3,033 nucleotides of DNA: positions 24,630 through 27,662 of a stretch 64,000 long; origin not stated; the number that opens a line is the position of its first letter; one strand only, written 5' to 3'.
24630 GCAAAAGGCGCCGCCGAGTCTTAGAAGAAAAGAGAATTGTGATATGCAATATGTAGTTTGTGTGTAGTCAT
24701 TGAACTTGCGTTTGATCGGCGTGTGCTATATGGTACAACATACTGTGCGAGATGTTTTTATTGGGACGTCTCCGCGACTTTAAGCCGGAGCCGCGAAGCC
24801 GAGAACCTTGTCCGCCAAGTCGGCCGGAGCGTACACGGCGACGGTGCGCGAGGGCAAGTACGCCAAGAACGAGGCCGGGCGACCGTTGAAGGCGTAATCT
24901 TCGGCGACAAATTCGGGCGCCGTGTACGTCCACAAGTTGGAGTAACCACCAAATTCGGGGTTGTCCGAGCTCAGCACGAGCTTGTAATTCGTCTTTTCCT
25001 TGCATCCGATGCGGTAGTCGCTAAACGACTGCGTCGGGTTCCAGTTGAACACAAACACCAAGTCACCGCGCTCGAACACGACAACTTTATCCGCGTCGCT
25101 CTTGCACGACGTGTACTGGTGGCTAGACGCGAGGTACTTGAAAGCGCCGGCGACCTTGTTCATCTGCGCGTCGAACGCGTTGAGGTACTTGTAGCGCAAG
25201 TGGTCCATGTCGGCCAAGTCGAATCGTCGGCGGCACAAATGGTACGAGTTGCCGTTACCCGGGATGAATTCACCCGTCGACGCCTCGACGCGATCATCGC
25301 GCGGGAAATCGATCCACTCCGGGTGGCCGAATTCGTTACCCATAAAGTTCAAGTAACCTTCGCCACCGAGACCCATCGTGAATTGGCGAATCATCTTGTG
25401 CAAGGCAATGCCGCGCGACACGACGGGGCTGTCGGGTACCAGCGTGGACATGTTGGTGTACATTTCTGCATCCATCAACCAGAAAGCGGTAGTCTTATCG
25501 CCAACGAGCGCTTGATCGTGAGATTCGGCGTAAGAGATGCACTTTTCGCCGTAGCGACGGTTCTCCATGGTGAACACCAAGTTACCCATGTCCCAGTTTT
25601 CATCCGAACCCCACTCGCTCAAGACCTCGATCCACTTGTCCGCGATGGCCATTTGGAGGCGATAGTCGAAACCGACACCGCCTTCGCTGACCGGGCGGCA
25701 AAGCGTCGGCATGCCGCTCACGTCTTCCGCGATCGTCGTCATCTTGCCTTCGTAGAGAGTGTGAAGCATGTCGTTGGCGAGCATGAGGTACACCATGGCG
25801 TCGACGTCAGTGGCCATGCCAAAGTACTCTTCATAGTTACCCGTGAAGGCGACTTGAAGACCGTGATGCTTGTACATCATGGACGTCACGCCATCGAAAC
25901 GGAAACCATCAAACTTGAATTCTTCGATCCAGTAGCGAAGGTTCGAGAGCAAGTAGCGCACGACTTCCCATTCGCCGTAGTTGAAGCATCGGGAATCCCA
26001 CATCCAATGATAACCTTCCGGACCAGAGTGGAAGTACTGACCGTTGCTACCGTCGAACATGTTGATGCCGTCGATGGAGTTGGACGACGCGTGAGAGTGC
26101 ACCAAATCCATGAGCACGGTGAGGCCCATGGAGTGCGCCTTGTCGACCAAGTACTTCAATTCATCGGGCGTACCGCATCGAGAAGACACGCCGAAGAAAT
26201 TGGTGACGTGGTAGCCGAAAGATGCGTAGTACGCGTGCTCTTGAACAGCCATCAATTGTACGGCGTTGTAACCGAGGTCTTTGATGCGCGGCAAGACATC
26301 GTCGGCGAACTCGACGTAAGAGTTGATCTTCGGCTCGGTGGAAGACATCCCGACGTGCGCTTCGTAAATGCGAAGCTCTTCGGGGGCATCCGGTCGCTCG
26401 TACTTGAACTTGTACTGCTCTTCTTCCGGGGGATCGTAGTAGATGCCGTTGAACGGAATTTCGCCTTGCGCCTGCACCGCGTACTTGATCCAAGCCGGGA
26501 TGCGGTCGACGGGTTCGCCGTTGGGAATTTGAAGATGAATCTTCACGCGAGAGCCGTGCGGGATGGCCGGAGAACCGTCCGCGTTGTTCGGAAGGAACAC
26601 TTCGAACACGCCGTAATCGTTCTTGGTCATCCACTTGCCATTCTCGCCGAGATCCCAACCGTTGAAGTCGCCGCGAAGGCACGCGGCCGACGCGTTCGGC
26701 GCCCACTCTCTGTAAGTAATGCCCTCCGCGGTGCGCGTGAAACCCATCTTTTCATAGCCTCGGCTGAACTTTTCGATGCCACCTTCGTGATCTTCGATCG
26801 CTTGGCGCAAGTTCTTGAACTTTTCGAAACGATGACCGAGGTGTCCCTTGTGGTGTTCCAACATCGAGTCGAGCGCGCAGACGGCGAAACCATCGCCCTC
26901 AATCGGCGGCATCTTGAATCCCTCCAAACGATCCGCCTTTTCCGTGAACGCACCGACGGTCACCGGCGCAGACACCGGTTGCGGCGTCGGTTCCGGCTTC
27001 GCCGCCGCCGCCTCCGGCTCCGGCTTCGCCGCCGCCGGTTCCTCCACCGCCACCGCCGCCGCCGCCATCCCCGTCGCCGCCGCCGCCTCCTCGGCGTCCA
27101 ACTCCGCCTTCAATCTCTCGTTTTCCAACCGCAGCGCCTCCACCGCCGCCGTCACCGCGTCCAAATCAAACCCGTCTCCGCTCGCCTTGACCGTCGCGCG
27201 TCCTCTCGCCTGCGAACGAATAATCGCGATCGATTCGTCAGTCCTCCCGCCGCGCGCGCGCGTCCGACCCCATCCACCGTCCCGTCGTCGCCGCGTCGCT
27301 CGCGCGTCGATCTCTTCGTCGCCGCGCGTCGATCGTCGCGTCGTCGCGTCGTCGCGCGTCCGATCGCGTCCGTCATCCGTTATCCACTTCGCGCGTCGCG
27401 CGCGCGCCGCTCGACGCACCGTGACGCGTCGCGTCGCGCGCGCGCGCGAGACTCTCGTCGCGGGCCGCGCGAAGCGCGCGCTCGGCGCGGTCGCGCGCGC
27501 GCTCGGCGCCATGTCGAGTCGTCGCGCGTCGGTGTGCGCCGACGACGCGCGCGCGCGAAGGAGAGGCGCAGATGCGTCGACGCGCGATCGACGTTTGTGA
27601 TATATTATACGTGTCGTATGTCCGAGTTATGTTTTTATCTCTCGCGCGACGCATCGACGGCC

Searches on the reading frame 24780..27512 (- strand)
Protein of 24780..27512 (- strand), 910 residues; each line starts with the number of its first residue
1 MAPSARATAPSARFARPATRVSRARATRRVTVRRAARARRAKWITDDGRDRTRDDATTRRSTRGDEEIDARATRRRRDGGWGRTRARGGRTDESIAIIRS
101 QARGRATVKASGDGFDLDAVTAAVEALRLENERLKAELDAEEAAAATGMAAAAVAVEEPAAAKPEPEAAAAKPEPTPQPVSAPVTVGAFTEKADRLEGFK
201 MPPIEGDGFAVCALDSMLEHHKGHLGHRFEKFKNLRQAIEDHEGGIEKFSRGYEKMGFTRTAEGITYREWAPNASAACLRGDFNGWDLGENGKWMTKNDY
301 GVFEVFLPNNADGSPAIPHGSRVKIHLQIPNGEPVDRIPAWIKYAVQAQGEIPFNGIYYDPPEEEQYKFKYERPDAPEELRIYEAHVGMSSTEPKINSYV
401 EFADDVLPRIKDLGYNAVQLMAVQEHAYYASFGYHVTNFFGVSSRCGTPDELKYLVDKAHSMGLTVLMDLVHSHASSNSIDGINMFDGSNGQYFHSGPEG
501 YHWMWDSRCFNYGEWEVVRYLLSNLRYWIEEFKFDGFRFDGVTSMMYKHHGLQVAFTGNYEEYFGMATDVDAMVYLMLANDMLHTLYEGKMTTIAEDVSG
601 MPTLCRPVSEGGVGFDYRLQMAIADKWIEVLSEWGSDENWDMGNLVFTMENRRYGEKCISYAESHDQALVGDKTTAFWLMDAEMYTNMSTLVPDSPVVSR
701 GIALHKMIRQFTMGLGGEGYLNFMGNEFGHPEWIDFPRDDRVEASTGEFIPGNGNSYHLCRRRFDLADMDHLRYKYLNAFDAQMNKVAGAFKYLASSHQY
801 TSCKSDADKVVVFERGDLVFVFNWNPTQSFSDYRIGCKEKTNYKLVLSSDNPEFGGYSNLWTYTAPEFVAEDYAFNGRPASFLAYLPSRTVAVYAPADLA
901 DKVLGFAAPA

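Call 46: search_protein_families(library=pfam, proteins=[window:24780-27512:-], max_evalue=0.00001)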
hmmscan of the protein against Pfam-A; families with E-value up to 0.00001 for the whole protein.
window:24780-27512:- (910 aa): 3 families
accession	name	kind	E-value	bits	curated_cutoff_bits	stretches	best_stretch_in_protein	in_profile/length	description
PF02806.24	Alpha-amylase_C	-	2.5e-19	69.8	21.2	1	800-896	1-94/95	Alpha amylase, C-terminal all-beta domain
PF00128.31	Alpha-amylase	-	2.5e-15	57.1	22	1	407-699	25-349/446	Alpha amylase, catalytic domain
PF02922.24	CBM_48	-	3.9e-13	50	22.4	1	255-341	1-82/83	Carbohydrate-binding module 48 (Isoamylase N-terminal domain)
